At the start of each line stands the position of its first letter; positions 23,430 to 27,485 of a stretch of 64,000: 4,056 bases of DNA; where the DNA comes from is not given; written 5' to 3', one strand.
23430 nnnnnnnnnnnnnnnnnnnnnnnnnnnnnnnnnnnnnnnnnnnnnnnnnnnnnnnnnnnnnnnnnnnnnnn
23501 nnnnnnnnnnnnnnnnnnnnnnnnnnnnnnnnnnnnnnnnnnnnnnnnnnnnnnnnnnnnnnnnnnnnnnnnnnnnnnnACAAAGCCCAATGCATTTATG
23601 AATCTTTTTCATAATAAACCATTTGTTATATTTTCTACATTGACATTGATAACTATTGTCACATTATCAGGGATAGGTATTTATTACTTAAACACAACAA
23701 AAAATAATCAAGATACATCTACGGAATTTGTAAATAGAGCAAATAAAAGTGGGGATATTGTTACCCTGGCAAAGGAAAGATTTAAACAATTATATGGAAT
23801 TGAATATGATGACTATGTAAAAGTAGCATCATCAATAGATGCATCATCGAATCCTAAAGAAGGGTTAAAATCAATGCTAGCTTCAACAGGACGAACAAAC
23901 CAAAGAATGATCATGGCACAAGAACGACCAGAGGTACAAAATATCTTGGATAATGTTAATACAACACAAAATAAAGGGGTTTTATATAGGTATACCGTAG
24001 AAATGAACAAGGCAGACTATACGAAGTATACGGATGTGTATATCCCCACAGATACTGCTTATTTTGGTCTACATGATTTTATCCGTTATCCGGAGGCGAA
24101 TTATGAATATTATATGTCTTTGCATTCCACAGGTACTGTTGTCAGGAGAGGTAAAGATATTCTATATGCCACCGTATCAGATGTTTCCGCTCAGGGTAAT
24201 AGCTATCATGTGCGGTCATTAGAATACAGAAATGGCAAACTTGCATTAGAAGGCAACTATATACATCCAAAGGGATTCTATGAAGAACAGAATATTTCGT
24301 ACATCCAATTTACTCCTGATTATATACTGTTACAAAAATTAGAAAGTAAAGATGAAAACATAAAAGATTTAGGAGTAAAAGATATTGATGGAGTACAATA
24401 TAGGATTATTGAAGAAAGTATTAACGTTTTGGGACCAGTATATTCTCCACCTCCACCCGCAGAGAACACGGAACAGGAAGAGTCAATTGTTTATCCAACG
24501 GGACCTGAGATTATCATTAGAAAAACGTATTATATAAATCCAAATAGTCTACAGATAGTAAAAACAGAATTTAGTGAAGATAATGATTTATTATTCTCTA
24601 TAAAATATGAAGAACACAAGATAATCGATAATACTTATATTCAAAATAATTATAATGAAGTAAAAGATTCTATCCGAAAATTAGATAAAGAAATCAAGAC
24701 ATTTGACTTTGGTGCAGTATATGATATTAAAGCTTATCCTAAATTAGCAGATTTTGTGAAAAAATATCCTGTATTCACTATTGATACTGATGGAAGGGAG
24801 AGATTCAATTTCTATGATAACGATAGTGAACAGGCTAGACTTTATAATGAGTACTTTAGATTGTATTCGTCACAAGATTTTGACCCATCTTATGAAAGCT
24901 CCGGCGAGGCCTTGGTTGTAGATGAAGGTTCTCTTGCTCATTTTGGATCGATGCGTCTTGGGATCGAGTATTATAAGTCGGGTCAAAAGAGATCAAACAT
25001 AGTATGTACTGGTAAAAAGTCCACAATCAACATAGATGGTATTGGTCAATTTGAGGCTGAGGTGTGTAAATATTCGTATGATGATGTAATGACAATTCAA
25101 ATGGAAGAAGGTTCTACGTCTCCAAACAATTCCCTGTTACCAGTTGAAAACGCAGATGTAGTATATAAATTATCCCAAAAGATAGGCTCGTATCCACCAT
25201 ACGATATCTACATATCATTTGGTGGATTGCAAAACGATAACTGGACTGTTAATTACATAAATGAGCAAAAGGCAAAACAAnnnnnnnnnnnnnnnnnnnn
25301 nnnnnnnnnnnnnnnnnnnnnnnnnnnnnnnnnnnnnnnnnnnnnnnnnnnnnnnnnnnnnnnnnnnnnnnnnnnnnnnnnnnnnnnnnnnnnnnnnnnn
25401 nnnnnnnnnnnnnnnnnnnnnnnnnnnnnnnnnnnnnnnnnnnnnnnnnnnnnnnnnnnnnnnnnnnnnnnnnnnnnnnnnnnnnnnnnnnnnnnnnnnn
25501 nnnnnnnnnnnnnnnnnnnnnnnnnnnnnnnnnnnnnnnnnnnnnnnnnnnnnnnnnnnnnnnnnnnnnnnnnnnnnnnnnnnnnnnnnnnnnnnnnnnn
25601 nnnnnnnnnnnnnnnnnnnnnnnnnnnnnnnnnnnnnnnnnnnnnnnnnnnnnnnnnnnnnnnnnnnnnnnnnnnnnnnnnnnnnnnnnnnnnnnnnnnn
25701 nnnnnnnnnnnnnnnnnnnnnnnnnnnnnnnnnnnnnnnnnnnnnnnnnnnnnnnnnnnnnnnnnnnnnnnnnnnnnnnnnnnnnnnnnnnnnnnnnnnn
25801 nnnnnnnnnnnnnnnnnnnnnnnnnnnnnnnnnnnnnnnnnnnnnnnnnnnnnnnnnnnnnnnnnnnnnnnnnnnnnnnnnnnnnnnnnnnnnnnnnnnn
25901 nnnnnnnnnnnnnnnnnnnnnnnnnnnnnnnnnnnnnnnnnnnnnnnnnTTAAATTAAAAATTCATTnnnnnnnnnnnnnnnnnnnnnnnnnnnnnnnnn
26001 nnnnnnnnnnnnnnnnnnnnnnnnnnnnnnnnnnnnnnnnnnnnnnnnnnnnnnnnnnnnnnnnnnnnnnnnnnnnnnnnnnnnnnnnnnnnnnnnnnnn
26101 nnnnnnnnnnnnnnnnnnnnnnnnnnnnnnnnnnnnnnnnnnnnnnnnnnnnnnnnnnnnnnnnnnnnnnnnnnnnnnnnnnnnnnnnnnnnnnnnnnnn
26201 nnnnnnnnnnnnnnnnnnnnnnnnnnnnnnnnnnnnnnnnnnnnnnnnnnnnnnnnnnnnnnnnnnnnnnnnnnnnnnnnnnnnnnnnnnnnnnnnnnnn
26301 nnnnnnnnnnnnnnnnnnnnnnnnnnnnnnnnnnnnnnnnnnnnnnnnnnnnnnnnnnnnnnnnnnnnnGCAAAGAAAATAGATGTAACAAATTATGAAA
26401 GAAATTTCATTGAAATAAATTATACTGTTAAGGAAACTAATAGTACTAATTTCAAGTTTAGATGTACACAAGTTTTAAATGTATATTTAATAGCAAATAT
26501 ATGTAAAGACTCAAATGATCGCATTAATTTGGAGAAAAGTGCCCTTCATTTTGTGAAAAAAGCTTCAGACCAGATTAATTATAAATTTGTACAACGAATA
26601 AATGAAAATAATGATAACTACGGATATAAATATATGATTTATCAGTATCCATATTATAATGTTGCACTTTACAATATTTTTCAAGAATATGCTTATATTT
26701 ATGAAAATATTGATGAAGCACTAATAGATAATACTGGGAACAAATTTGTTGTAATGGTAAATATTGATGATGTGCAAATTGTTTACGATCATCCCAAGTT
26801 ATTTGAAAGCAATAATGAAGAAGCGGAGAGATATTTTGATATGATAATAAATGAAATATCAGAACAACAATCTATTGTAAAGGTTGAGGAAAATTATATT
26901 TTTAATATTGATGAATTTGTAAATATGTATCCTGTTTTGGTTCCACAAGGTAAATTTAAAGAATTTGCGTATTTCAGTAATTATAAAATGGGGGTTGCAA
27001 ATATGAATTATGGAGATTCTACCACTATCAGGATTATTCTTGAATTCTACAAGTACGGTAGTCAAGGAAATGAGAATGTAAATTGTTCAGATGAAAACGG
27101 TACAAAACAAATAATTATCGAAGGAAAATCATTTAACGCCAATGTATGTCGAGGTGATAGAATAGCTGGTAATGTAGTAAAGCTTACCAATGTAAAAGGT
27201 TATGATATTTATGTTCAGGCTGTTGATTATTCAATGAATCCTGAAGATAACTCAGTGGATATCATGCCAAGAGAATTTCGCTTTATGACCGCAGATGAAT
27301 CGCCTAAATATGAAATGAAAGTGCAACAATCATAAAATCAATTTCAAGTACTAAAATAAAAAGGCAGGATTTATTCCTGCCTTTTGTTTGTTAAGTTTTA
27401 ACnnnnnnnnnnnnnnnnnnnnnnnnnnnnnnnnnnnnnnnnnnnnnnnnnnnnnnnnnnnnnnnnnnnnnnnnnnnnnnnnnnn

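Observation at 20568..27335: ECF sigma / anti-sigma module embedded among three large type-II membrane-anchored secreted proteins sharing a Cys-bracketed motif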

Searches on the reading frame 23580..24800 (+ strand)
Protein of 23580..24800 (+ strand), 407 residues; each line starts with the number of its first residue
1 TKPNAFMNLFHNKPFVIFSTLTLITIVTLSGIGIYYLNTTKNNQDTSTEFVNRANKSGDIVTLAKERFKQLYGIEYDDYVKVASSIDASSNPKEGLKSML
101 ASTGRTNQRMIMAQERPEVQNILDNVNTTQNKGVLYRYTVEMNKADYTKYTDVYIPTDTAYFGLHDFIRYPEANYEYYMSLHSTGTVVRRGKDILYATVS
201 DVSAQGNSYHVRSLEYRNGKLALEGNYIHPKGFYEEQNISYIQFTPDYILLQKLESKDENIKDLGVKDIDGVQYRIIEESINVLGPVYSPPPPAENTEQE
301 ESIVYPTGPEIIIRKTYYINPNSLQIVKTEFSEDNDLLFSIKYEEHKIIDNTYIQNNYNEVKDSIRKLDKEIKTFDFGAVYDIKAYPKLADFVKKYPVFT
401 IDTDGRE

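Call 80: find_related_loci(query=A6, collection=metagenome_contigs, flank=6000)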
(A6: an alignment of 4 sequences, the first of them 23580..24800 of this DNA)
Query A6 (407 aa) in metagenome_contigs; peptide patterns used: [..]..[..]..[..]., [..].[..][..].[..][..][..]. (x = any residue, [..] = any of these).
600 stretches matched a pattern, but none encodes a relative of the query by tblastn (E <= 1e-3).

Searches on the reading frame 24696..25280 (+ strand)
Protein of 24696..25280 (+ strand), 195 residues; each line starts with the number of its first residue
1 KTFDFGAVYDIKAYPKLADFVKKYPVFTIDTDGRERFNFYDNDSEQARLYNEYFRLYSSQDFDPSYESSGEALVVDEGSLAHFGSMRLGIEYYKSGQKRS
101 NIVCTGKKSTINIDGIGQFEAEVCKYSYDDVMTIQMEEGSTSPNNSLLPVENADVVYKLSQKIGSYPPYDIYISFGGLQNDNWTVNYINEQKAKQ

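Call 84: predict_structure(alignment_id=A5)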
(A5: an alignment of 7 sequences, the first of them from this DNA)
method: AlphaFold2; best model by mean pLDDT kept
length: 195 residues; sequences in the alignment: 7
mean_pLDDT: 53.0   pTM: 0.42
mean pLDDT of the five models: 53.0, 41.4, 41.1, 38.0, 36.7
residues with pLDDT >= 90: 0; 70-90: 0; 50-70: 131; < 50: 64
segments of 3 or more residues with pLDDT < 50: 1-9, 44-54, 64-85, 88-90, 161-167
pLDDT, mean of each block of 10 residues (from residue 1): 42 55 59 57 48 50 46 36 44 50 63 58 58 58 55 57 49 58 58 66
secondary structure, 60 per line:
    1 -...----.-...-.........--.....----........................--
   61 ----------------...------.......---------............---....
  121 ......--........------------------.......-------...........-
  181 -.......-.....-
elements in order: E2-4 H15-23 E26-30 E35-41 H42-58 E86-92 E102-113 E117-126 E129-136 E155-161 E169-179 E182-188 H190-194

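Call 86: fold_search(model_id=the predicted structure, library=pdb)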
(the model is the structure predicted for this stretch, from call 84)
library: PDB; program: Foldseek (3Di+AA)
matches with E <= 10: 308; with E <= 0.001: 0
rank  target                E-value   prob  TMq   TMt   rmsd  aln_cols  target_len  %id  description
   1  3gfg_I                6.8e-01  0.06  0.13  0.08  17.5       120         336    8  Structure of putative oxidoreductase yvaA from Bacillus subtilis in triclinic form (released 2009-03-24)
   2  6b7r_A                8.0e-01  0.10  0.26  0.24   9.0       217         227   10  Truncated strand 11-less green fluorescent protein (released 2017-12-27)
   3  3gfg_F                9.4e-01  0.07  0.13  0.08  17.8       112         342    9  Structure of putative oxidoreductase yvaA from Bacillus subtilis in triclinic form (released 2009-03-24)
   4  6h01_B                9.9e-01  0.03  0.16  0.14  21.1       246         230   11  Crystal structure of a domain-swapped dark-state sfGFP containing the unnatural amino acid ortho-nitrobenzyl-tyrosine  (released 2019-04-24)
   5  6nqv_D                1.1e+00  0.05  0.15  0.14  10.4       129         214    9  Crystal structure of fast switching M159T mutant of fluorescent protein Dronpa (Dronpa2), Y63(3-CH3Y) (released 2019-06-12)
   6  3gfg_J                1.1e+00  0.04  0.11  0.07  17.8       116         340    8  Structure of putative oxidoreductase yvaA from Bacillus subtilis in triclinic form (released 2009-03-24)
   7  3kux                  1.1e+00  0.03  0.10  0.06  17.5       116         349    9  Structure of the YPO2259 putative oxidoreductase from Yersinia pestis (released 2009-12-22)
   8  5a9q_1                1.2e+00  0.02  0.14  0.04  19.5       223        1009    6  Human nuclear pore complex (released 2015-09-30)
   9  3gfg_K                1.2e+00  0.06  0.13  0.08  17.7       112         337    9  Structure of putative oxidoreductase yvaA from Bacillus subtilis in triclinic form (released 2009-03-24)
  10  3gfg_D                1.2e+00  0.04  0.11  0.07  17.5       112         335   10  Structure of putative oxidoreductase yvaA from Bacillus subtilis in triclinic form (released 2009-03-24)
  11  3gfg_A                1.3e+00  0.03  0.11  0.07  17.7       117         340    8  Structure of putative oxidoreductase yvaA from Bacillus subtilis in triclinic form (released 2009-03-24)
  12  2ch4_B                1.4e+00  0.02  0.13  0.09  16.9       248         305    9  Complex between Bacterial Chemotaxis histidine kinase CheA domains P4 and P5 and receptor-adaptor protein CheW (released 2006-04-18)
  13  3gfg_H                1.5e+00  0.03  0.11  0.07  17.4       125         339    8  Structure of putative oxidoreductase yvaA from Bacillus subtilis in triclinic form (released 2009-03-24)
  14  2hpw                  1.7e+00  0.03  0.15  0.14  12.5       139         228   11  Green fluorescent protein from Clytia gregaria (released 2006-09-12)
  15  4kf5_A                1.9e+00  0.04  0.21  0.21  18.2       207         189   12  Crystal Structure of Split GFP complexed with engineered sfCherry with an insertion of GFP fragment (released 2013-12-18)
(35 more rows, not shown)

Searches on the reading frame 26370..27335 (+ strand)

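Call 8: search_protein_families(library=pfam, proteins=[window:26370-27335:+], max_evalue=1)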
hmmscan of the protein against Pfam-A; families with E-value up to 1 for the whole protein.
window:26370-27335:+ (321 aa): 1 family
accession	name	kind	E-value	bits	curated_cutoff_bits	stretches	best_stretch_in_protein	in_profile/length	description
PF05481.17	Myco_19_kDa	-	0.028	15.2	23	1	232-283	20-72/117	Mycobacterium 19 kDa lipoprotein antigen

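Call 9: search_protein_families(library=ncbifam, proteins=[window:26370-27335:+], max_evalue=1)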
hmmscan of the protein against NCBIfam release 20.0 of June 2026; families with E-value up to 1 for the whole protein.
window:26370-27335:+ (321 aa): 0 families
